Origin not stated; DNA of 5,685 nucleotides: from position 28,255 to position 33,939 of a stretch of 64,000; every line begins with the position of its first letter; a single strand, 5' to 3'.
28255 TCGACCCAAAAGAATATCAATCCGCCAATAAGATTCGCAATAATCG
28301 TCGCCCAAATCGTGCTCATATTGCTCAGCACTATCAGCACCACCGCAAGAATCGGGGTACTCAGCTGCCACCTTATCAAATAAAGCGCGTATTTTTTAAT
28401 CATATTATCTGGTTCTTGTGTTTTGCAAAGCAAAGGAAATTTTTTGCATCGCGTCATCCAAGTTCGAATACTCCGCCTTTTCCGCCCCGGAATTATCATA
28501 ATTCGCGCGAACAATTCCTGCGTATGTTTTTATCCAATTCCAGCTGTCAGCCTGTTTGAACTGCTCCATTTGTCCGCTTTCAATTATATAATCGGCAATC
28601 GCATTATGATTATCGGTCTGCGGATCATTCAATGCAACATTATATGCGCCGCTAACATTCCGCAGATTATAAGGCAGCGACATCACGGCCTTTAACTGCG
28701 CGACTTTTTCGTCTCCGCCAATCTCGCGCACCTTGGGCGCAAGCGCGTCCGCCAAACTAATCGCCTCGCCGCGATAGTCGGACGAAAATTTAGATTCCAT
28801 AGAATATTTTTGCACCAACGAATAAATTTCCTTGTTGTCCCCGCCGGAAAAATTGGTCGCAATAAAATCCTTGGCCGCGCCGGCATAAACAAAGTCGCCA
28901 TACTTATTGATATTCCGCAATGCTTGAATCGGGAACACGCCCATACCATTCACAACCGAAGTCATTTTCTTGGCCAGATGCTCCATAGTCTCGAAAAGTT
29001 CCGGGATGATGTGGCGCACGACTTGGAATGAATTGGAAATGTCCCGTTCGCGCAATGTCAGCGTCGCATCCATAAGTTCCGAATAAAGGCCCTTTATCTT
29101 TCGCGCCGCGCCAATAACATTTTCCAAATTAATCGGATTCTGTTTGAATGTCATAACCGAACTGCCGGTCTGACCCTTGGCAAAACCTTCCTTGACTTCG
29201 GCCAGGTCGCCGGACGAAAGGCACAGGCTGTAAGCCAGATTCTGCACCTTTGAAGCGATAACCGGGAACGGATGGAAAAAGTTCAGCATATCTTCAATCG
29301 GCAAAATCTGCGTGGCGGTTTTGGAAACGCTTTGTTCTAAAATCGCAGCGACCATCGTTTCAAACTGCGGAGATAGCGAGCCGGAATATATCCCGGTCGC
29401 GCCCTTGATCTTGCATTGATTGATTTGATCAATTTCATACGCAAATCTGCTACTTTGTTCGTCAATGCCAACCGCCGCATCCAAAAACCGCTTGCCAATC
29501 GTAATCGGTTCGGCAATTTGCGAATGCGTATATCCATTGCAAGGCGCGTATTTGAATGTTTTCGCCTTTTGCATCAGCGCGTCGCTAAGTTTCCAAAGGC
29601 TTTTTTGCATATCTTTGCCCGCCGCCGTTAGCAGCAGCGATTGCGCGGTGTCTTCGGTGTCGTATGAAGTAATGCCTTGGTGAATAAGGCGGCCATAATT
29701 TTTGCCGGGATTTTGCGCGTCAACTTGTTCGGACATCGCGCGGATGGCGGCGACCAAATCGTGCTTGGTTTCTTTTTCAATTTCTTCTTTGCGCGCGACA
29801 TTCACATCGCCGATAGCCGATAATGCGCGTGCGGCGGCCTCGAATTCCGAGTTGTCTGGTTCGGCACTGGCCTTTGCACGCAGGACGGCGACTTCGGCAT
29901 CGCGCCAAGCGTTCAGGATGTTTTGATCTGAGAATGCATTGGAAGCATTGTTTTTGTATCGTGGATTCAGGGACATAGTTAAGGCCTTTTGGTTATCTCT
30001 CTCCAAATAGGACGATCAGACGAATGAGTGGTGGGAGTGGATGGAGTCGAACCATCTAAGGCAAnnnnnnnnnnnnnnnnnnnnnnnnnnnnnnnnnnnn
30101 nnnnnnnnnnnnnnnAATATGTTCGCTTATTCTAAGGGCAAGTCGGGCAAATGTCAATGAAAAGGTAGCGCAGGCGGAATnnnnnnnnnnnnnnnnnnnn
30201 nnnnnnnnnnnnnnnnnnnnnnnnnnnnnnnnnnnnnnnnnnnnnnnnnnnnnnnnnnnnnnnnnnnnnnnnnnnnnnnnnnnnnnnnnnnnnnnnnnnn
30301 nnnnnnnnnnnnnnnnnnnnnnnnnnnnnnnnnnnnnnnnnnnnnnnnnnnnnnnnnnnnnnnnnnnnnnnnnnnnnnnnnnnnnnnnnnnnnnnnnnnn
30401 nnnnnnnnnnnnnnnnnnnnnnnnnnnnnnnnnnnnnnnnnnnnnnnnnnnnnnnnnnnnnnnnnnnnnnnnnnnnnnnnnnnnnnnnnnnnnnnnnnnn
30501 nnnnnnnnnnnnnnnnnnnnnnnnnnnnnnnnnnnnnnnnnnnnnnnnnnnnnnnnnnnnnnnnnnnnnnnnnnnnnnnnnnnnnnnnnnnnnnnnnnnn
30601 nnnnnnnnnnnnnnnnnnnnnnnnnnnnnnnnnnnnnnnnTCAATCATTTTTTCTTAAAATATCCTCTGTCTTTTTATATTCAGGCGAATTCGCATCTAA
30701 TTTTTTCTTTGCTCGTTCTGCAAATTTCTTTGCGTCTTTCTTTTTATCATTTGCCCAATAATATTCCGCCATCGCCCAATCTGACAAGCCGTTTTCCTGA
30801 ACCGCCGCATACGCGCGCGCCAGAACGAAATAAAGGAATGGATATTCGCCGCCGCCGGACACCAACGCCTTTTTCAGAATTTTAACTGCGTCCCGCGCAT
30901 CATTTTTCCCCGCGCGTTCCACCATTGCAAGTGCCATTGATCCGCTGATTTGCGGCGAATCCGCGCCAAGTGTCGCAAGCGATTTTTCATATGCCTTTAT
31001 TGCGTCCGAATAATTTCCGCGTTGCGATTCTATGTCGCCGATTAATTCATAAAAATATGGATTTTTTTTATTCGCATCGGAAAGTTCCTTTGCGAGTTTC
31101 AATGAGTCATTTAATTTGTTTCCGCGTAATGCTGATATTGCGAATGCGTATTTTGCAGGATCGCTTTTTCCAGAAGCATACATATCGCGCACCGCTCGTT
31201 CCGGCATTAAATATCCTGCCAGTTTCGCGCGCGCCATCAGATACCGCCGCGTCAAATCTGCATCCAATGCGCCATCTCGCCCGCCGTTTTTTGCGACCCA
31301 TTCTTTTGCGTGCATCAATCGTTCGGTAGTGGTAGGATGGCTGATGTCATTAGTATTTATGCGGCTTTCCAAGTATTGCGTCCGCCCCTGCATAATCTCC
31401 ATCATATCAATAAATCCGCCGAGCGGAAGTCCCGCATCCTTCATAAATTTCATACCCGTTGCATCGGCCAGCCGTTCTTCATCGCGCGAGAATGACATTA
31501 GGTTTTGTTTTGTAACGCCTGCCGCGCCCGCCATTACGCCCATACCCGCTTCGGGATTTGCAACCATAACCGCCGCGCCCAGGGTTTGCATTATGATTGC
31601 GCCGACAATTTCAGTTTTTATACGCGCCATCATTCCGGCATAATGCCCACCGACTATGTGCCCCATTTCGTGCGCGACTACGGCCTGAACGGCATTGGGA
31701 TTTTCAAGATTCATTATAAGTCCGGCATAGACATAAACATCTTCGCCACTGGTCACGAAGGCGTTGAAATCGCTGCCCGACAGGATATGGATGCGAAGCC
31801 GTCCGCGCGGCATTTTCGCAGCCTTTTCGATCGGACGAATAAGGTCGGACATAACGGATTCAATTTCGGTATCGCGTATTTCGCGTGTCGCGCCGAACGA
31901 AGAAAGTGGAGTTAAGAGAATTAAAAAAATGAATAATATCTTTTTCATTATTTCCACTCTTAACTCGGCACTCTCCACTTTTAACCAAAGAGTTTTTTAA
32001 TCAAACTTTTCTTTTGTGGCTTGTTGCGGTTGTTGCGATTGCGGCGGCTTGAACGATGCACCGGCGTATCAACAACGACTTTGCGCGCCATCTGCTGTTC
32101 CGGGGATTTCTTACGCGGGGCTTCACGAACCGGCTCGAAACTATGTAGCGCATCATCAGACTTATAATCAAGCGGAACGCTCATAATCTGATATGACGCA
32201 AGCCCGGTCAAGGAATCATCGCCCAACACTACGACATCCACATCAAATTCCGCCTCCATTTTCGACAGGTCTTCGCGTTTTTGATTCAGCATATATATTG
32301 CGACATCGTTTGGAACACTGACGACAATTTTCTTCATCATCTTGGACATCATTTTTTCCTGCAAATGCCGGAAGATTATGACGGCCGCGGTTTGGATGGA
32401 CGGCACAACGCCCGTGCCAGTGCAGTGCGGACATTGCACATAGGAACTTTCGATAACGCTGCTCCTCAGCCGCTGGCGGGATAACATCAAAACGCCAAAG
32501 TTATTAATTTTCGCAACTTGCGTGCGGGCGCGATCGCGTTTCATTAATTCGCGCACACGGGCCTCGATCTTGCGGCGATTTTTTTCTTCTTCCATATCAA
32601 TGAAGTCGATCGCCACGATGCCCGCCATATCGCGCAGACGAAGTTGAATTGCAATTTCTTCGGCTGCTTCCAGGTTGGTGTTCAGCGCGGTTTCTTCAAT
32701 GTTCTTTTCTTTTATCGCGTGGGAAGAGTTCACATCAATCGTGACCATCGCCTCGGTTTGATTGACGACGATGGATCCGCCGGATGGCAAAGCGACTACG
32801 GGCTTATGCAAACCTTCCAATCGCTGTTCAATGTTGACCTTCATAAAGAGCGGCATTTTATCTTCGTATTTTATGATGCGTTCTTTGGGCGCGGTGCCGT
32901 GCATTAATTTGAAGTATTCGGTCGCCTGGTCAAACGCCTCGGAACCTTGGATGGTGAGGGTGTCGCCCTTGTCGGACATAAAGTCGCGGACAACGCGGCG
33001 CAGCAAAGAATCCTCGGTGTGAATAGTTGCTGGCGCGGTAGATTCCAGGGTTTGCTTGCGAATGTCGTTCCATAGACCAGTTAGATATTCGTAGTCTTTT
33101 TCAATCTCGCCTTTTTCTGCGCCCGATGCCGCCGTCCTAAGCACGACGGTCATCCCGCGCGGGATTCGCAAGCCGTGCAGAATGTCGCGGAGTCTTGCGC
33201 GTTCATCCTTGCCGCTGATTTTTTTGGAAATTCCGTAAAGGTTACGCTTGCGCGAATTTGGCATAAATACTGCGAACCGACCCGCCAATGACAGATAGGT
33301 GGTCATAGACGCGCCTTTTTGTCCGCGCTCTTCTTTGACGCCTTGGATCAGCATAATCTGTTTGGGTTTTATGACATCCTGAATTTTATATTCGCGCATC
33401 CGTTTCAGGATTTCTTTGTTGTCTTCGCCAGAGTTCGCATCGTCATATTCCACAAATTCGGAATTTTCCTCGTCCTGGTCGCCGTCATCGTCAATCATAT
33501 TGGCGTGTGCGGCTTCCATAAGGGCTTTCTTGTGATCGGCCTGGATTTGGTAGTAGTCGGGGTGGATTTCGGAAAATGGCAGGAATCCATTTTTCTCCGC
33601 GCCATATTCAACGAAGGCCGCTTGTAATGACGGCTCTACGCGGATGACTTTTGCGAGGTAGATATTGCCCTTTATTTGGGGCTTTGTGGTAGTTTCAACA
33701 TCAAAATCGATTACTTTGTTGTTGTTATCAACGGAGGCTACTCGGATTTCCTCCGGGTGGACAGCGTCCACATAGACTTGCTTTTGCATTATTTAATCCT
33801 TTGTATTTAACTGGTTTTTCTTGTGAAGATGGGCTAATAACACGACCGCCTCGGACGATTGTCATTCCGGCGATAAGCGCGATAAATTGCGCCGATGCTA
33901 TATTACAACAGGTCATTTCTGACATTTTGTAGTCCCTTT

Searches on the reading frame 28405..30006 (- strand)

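Call 47: search_protein_families(library=pfam, proteins=[window:28405-30006:-], max_evalue=0.001)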
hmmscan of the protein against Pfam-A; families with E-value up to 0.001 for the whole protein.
window:28405-30006:- (533 aa): 1 family
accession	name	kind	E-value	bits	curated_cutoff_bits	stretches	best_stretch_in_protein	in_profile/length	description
PF00206.25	Lyase_1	-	1.9e-37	129.8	27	1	22-306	11-312/312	Lyase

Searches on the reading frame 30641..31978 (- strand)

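Call 77: search_protein_families(library=pfam, proteins=[window:30641-31978:-], max_evalue=0.0001)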
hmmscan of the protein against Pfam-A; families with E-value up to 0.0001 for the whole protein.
window:30641-31978:- (445 aa): 4 families
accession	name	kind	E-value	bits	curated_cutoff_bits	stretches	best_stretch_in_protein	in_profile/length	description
PF01435.24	Peptidase_M48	-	1.8e-26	93.5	20.3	1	35-227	3-185/186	Peptidase family M48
PF13432.12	TPR_16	-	8.7e-06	26.5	32.7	1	277-341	1-64/65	Tetratricopeptide repeat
PF13428.12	TPR_14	-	1.2e-05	26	23.5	0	313-342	7-35/44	Tetratricopeptide repeat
PF23914.1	TPR_CcmH_CycH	-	4e-05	23.9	42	0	311-382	54-124/158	Cytochrome c-type biogenesis protein H TPR domain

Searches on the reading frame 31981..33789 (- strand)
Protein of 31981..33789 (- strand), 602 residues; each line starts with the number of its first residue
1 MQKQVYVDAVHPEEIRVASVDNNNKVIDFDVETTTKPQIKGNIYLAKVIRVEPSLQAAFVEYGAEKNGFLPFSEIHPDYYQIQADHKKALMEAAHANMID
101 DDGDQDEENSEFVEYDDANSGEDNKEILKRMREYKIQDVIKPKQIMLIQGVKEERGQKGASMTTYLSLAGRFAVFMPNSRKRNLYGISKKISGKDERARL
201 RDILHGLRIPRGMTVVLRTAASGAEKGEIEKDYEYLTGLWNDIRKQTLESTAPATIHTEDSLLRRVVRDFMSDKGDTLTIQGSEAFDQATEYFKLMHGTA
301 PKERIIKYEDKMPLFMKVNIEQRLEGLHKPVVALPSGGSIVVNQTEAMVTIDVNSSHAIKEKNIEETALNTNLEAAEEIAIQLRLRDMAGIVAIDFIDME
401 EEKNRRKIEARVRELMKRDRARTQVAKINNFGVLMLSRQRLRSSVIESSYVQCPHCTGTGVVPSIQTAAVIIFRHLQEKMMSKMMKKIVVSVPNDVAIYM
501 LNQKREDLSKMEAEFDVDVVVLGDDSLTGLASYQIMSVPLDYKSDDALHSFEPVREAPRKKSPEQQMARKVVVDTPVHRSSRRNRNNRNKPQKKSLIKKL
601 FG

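Call 47: search_protein_families(library=pfam, proteins=[window:31981-33789:-], max_evalue=0.001)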
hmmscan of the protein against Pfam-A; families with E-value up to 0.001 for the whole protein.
window:31981-33789:- (602 aa): 3 families
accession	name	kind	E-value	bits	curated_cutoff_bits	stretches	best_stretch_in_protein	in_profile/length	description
PF10150.14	RNase_E_G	-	4.5e-85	285.8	25.5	1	167-440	1-269/270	Ribonuclease E/G family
PF20833.2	RNase_E_G_Thio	-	1.6e-23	83.1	26.8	1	452-528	1-77/86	RNase E/G, Thioredoxin-like domain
PF00575.29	S1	-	0.0001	23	22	1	40-84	4-46/74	S1 RNA binding domain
